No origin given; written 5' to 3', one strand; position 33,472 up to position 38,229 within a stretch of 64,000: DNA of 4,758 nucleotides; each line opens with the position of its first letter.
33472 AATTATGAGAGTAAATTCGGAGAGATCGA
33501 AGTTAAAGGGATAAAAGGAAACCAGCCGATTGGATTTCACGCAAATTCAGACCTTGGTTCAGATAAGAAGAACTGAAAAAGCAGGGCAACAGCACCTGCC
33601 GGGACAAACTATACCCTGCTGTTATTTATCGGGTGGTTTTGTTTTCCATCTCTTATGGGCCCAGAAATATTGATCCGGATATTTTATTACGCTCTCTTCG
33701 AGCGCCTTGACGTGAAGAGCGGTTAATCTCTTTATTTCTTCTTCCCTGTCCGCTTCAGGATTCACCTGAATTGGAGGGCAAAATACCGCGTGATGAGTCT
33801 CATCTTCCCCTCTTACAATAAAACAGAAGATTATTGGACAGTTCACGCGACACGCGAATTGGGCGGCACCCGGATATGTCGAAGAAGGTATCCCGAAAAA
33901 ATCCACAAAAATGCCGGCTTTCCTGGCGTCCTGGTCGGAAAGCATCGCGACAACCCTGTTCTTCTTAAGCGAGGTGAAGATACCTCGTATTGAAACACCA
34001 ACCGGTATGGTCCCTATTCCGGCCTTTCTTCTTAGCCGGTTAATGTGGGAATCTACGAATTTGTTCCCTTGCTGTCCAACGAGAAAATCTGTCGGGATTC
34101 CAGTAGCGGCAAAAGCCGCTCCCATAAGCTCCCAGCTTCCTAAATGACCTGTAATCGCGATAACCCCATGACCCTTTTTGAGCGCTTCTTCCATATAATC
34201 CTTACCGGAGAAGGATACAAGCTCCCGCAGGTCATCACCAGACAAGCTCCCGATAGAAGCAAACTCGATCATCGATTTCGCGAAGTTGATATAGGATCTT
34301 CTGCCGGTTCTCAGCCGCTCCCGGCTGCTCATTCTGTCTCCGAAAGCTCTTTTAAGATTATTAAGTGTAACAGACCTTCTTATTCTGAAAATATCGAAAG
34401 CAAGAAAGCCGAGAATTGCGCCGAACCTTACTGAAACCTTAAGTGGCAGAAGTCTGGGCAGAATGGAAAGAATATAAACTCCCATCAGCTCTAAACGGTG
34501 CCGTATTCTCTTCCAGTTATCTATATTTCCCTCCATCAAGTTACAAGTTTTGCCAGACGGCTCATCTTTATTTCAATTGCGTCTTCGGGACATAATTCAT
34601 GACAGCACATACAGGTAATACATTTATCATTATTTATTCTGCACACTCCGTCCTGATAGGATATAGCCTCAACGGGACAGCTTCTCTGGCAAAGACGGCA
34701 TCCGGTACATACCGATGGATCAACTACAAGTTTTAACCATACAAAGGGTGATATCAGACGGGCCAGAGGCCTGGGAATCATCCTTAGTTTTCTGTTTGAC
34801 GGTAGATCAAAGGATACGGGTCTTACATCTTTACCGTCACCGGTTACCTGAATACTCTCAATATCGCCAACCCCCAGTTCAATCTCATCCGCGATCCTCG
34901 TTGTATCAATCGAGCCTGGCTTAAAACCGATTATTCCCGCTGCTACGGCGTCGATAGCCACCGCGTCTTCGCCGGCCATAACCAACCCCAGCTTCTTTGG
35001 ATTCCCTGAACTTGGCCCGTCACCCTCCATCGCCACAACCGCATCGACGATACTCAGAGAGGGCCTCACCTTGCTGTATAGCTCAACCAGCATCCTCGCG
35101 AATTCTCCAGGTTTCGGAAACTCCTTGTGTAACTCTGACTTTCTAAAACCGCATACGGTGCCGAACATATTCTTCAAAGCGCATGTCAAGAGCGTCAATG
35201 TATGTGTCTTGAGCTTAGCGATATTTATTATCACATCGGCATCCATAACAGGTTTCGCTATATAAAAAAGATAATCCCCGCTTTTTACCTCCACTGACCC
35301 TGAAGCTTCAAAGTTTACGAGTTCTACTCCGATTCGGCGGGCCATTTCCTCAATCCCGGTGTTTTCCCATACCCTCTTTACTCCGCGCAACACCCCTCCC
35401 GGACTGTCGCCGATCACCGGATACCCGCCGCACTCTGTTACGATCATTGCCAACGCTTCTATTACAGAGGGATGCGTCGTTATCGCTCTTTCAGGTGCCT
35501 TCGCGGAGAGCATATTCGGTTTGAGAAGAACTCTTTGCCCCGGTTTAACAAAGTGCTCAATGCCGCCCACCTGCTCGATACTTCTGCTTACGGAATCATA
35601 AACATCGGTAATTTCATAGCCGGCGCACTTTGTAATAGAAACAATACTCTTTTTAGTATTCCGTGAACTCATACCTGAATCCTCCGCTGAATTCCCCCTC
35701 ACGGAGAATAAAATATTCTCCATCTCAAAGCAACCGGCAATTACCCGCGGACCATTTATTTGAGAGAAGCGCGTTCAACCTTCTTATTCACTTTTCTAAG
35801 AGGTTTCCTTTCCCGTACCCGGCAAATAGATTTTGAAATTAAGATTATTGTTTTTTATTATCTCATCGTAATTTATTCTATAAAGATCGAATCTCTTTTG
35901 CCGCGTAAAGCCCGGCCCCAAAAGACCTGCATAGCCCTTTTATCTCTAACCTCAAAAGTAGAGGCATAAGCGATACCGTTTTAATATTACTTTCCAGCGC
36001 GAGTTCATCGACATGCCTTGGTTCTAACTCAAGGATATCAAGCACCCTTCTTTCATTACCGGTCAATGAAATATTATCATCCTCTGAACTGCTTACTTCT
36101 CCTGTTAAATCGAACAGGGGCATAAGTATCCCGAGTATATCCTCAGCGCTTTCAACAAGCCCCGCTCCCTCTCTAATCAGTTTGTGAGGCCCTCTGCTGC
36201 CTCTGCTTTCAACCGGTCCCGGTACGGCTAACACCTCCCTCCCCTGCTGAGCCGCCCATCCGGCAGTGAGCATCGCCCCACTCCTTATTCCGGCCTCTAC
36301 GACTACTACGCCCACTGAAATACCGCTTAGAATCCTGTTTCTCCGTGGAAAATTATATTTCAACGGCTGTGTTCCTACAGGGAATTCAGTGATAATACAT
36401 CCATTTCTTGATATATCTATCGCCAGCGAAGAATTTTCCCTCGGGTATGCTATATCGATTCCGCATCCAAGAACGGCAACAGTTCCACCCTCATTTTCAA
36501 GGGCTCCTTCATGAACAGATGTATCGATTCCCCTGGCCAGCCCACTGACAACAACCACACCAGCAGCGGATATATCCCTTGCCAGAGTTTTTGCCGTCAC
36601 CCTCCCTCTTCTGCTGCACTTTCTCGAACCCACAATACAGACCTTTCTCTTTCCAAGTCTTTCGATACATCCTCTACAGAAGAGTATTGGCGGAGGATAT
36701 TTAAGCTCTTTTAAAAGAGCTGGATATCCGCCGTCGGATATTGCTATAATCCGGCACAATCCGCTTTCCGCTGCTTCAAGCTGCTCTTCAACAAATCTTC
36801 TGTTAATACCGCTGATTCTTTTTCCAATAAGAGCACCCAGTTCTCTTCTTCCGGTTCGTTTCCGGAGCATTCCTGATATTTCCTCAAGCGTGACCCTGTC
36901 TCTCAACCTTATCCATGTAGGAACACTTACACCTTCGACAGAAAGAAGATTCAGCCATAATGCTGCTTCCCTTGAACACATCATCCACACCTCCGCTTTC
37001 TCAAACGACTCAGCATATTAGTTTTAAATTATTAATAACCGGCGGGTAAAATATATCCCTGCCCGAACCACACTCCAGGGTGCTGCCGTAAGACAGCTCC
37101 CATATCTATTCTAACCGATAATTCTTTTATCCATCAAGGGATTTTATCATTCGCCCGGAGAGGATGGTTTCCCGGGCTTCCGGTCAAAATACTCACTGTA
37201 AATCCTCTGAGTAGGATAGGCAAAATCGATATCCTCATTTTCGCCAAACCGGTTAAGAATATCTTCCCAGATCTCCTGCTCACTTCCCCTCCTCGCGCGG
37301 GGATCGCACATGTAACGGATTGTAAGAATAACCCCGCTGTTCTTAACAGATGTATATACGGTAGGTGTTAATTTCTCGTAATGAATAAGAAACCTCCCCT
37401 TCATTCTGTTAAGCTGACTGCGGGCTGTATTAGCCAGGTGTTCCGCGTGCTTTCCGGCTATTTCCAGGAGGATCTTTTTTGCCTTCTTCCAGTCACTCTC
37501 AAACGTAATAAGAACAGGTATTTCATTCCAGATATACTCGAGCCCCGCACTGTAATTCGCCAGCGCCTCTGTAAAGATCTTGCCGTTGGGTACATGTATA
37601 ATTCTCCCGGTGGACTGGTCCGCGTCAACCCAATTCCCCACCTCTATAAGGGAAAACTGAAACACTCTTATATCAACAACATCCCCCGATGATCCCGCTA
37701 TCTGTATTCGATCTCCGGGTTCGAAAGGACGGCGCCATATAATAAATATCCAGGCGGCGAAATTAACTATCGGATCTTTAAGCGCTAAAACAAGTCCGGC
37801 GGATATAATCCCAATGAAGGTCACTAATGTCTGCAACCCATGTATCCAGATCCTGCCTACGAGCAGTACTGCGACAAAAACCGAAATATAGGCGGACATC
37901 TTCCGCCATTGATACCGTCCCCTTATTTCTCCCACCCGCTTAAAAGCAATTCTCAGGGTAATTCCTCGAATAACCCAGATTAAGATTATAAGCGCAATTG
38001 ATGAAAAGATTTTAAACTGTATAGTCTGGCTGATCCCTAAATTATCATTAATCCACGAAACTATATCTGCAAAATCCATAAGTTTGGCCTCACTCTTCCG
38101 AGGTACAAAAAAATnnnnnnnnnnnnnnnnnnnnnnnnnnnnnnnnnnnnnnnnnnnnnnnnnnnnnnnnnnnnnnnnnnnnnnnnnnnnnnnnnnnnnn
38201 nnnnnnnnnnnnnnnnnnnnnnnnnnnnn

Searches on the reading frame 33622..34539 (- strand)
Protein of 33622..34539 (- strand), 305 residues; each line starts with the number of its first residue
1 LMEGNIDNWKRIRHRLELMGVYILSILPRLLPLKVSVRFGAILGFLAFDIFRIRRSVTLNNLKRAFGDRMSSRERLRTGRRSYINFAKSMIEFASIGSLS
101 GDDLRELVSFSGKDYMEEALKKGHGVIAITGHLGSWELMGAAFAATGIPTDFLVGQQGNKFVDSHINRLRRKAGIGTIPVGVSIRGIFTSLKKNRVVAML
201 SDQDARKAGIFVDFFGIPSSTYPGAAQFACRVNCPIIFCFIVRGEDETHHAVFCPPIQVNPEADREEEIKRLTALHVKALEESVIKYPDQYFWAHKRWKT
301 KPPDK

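Call 71: search_protein_families(library=pfam, proteins=[window:33622-34539:-], max_evalue=0.00001)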
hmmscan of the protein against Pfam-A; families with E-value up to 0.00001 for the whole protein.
window:33622-34539:- (305 aa): 1 family
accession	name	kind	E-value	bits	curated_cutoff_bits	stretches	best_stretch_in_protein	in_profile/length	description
PF03279.18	Lip_A_acyltrans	-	1.6e-46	159.3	22.3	1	19-300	18-295/295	Bacterial lipid A biosynthesis acyltransferase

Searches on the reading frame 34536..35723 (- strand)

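Call 71: search_protein_families(library=pfam, proteins=[window:34536-35723:-], max_evalue=0.00001)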
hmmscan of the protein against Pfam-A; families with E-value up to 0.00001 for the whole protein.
window:34536-35723:- (395 aa): 6 families
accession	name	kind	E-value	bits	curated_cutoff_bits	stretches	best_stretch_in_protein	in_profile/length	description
PF04015.17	DUF362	-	6.4e-59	199.8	24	1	65-262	1-199/200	Domain of unknown function (DUF362)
PF00037.32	Fer4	-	9.3e-12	44.7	21.1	1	333-355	2-24/24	4Fe-4S binding domain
PF13237.11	Fer4_10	-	1.8e-07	31.4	25.5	1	332-379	2-53/53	4Fe-4S dicluster domain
PF12797.12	Fer4_2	-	2.3e-06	27.6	24.5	0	332-351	3-22/22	4Fe-4S binding domain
PF14697.11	Fer4_21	-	3.6e-06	27.4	35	0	334-354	36-57/59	4Fe-4S dicluster domain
PF12837.12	Fer4_6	-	5e-06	26.7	25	0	333-354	3-24/24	4Fe-4S binding domain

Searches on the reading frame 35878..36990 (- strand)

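Call 71: search_protein_families(library=pfam, proteins=[window:35878-36990:-], max_evalue=0.00001)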
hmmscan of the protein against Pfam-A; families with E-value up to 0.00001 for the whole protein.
window:35878-36990:- (370 aa): 2 families
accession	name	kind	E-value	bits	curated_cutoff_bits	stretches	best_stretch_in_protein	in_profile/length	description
PF02481.21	DNA_processg_A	-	1.1e-72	244.1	29.6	1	79-280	7-211/212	DNA recombination-mediator protein A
PF17782.7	DprA_WH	-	5.5e-09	36.4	22.9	1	305-356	6-57/61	DprA winged helix domain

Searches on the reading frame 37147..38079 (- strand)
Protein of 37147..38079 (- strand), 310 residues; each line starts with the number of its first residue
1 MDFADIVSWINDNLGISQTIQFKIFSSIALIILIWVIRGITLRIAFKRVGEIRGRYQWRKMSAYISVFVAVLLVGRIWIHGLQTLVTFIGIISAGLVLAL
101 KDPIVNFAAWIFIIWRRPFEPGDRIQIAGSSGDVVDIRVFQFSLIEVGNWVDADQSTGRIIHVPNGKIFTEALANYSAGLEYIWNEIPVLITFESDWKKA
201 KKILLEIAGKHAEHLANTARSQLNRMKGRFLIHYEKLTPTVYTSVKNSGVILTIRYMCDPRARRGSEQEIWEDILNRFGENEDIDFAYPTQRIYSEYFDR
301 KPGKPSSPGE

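Call 71: search_protein_families(library=pfam, proteins=[window:37147-38079:-], max_evalue=0.00001)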
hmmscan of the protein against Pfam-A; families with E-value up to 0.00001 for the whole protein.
window:37147-38079:- (310 aa): 1 family
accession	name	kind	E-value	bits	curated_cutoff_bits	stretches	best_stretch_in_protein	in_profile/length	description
PF00924.24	MS_channel_2nd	-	2.2e-13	50.5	20.2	1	103-177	2-67/68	Mechanosensitive ion channel, beta-domain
